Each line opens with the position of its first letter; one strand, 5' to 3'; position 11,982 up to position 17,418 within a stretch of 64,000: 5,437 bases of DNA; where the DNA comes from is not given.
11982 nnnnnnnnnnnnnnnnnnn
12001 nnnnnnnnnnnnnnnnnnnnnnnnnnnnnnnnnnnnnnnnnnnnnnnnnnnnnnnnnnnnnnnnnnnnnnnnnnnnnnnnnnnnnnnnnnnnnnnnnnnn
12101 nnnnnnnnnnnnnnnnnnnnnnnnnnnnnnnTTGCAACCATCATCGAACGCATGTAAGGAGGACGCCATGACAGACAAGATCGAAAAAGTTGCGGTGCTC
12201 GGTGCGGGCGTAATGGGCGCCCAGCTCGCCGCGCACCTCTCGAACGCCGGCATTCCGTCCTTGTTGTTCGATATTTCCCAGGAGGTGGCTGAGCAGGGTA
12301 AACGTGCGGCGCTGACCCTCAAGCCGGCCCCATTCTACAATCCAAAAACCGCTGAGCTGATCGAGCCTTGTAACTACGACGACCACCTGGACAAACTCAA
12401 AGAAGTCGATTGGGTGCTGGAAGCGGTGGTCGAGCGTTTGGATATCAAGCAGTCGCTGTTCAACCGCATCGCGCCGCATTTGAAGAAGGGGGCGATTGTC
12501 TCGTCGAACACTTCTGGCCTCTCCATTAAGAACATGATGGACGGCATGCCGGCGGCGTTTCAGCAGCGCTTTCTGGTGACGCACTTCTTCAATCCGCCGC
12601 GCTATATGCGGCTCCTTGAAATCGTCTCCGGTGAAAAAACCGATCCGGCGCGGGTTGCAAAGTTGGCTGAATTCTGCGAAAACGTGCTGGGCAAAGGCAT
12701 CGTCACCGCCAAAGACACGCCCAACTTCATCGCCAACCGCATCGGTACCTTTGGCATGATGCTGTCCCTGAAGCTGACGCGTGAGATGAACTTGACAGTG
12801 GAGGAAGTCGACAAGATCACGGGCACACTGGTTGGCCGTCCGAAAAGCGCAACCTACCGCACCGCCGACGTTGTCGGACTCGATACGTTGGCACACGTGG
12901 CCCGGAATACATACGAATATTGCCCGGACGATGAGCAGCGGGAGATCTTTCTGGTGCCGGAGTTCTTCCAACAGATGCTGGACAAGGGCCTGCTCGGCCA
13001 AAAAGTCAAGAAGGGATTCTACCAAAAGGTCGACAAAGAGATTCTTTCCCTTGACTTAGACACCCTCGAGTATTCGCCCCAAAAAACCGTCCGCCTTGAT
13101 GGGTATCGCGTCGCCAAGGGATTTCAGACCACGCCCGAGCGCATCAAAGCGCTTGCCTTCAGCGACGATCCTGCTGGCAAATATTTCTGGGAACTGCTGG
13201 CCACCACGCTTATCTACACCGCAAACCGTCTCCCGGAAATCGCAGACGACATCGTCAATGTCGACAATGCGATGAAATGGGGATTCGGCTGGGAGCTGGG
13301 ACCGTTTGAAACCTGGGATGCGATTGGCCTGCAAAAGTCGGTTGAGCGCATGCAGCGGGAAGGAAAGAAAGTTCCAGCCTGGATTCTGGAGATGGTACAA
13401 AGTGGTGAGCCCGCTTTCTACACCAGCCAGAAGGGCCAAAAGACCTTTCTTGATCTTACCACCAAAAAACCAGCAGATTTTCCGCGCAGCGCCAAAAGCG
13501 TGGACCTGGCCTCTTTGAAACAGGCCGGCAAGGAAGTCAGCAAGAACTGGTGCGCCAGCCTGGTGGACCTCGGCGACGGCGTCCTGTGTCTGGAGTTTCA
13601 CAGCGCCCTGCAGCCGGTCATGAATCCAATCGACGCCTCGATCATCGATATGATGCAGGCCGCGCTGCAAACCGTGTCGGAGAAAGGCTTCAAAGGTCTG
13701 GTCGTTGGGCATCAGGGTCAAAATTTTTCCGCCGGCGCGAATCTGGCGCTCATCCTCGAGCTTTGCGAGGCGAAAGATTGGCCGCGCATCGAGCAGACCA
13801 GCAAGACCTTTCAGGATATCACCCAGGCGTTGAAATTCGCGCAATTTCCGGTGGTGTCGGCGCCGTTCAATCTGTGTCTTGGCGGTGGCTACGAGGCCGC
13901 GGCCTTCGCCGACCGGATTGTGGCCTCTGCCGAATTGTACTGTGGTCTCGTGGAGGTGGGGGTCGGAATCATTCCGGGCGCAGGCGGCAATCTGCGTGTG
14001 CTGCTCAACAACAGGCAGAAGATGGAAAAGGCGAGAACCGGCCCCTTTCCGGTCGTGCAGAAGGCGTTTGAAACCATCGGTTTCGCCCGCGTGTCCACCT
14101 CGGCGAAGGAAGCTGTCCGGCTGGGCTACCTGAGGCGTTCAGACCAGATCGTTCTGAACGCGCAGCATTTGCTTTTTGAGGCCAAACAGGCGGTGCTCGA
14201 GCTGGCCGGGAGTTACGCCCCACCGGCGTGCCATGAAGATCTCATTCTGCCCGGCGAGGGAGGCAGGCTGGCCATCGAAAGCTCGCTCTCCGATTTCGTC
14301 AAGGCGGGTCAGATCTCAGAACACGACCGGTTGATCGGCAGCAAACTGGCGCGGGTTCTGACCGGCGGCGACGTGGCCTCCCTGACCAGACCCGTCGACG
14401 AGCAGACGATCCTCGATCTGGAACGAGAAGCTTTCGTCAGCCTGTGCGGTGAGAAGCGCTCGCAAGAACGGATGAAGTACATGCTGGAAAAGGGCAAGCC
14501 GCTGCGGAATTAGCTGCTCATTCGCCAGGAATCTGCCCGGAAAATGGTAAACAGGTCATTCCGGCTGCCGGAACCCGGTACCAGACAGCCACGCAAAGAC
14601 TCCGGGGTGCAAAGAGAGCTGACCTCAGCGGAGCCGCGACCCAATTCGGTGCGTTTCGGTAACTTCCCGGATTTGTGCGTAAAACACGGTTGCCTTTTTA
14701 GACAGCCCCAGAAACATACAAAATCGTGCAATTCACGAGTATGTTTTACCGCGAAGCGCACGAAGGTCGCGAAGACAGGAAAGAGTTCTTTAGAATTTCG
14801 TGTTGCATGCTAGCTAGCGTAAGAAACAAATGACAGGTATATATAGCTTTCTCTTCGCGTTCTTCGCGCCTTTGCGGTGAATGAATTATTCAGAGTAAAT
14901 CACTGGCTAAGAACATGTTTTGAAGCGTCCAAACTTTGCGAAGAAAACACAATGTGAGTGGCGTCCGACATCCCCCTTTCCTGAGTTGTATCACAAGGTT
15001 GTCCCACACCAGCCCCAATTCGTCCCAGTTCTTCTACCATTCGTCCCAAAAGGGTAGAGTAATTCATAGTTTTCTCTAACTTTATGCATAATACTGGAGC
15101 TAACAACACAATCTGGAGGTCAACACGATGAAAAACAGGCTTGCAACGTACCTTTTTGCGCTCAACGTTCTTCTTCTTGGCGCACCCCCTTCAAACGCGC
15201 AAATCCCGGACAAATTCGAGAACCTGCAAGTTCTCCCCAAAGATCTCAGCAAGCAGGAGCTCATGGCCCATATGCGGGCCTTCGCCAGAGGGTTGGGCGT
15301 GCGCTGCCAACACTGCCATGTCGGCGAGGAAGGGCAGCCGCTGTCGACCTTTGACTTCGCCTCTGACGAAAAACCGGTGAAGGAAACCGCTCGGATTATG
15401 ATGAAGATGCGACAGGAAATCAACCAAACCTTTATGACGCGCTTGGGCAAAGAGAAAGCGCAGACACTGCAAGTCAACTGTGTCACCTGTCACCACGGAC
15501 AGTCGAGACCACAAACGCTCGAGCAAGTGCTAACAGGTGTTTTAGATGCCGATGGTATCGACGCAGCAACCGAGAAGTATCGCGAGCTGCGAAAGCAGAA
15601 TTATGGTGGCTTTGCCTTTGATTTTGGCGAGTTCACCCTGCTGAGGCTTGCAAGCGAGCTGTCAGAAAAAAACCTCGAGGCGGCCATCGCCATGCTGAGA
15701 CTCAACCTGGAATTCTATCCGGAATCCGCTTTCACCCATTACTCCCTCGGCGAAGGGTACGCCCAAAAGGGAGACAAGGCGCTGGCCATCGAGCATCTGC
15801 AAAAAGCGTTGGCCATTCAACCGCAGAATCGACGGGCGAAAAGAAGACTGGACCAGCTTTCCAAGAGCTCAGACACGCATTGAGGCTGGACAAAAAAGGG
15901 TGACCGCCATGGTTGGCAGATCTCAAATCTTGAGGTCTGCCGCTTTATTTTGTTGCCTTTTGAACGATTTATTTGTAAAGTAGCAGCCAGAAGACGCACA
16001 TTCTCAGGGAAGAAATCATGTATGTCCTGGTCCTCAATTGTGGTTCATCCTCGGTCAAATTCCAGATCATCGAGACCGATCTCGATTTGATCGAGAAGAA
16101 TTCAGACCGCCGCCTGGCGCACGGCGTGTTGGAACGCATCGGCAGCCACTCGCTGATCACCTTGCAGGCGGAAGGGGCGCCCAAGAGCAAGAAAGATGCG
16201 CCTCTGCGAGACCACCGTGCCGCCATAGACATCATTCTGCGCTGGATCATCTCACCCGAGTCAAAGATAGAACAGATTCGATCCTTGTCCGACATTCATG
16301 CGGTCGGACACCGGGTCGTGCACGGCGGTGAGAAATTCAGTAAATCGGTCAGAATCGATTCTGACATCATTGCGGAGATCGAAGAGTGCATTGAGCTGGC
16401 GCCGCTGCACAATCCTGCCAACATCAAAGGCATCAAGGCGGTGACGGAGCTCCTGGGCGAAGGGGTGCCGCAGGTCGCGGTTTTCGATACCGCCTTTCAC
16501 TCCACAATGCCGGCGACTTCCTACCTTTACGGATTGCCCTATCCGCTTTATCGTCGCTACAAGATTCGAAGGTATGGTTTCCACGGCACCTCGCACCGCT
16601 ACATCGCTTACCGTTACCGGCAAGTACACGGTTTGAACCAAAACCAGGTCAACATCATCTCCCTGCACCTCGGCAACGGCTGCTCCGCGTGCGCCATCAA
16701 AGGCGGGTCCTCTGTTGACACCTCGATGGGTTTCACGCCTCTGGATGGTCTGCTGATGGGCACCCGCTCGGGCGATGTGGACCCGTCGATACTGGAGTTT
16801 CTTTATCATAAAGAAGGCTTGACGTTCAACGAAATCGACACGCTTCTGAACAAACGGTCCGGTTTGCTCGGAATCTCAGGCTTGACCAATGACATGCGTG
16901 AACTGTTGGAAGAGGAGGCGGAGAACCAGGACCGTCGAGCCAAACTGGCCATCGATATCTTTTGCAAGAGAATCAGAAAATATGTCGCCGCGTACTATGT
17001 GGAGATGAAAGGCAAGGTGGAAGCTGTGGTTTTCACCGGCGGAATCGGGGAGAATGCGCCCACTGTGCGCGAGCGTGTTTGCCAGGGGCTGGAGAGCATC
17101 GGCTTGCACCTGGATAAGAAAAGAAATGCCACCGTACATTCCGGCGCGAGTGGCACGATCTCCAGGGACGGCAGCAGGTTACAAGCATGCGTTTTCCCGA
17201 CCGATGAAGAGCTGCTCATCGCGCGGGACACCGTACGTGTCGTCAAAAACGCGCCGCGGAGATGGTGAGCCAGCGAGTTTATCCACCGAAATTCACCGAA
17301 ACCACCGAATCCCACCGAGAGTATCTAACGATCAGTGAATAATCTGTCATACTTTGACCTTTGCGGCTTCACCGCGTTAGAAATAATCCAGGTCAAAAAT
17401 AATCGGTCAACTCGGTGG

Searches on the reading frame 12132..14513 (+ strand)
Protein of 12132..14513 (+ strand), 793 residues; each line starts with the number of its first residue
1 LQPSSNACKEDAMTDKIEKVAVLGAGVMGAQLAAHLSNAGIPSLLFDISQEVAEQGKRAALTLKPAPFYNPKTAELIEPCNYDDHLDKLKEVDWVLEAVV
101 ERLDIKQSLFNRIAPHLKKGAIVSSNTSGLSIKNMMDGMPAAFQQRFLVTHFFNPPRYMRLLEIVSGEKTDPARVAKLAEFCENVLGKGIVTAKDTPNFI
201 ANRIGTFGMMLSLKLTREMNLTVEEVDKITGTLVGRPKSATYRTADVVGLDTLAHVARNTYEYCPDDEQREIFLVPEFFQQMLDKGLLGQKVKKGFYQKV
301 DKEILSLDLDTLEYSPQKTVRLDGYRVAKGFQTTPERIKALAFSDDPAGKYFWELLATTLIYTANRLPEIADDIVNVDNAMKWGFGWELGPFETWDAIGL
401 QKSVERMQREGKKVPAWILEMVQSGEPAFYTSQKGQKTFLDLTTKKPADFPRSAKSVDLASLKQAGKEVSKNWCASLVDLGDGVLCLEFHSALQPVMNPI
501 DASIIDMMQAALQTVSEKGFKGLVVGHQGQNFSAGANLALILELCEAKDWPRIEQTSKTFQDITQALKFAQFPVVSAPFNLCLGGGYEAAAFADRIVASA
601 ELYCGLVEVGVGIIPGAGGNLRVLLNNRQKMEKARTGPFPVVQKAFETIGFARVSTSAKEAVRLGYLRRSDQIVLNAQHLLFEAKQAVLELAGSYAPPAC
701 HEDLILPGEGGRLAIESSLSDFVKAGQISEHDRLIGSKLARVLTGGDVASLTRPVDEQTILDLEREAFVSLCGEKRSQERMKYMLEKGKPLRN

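Call 9: search_protein_families(library=pfam, proteins=[window:12132-14513:+], max_evalue=0.001)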
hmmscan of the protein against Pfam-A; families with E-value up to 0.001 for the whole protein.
window:12132-14513:+ (793 aa): 6 families
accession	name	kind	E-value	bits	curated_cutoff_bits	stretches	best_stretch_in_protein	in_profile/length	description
PF02737.24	3HCDH_N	-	1.1e-44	153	22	1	19-195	1-179/180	3-hydroxyacyl-CoA dehydrogenase, NAD binding domain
PF00725.27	3HCDH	-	6.9e-19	68.6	22.1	1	199-298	2-96/97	3-hydroxyacyl-CoA dehydrogenase, C-terminal domain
PF00378.25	ECH_1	-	6.5e-12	45.8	27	1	494-623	13-140/251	Enoyl-CoA hydratase/isomerase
PF03446.21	NAD_binding_2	-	4.1e-06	27.3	21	1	19-125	1-91/161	NAD binding domain of 6-phosphogluconate dehydrogenase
PF16113.10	ECH_2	-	1.6e-05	25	27.2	1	497-620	12-136/335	Enoyl-CoA hydratase/isomerase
PF02558.23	ApbA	-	0.00075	19.6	22.2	0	20-124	1-97/150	Ketopantoate reductase PanE/ApbA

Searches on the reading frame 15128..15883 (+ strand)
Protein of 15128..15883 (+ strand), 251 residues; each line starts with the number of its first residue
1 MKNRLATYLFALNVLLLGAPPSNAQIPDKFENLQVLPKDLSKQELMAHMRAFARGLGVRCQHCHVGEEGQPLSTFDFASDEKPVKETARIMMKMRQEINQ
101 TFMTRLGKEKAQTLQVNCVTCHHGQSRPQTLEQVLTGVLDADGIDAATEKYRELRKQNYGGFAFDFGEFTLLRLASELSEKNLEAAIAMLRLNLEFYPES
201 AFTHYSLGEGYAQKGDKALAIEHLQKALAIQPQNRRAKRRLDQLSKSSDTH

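Call 9: search_protein_families(library=pfam, proteins=[window:15128-15883:+], max_evalue=0.001)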
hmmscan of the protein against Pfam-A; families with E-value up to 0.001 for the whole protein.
window:15128-15883:+ (251 aa): 6 families
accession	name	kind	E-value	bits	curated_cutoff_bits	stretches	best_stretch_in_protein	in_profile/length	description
PF02276.23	CytoC_RC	-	1.1e-11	45.1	22.4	1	24-133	47-144/310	Photosynthetic reaction centre cytochrome C subunit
PF00515.34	TPR_1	-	7.5e-07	29.1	27.8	1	201-234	1-34/34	Tetratricopeptide repeat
PF07719.23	TPR_2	-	2.5e-06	27.6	27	1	201-234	1-34/34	Tetratricopeptide repeat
PF13424.12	TPR_12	-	7.3e-06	26.5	30.1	1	177-232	20-76/77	Tetratricopeptide repeat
PF13414.12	TPR_11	-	0.00014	22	26.8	0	211-234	4-27/42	TPR repeat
PF13181.12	TPR_8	-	0.00015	22.1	25.7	0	204-234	4-34/34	Tetratricopeptide repeat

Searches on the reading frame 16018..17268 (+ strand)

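Call 9: search_protein_families(library=pfam, proteins=[window:16018-17268:+], max_evalue=0.001)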
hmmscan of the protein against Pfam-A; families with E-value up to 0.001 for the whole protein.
window:16018-17268:+ (416 aa): 1 family
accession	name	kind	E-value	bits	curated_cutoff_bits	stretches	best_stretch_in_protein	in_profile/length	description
PF00871.23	Acetate_kinase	-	3.8e-148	493.8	22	1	3-403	2-392/392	Acetokinase family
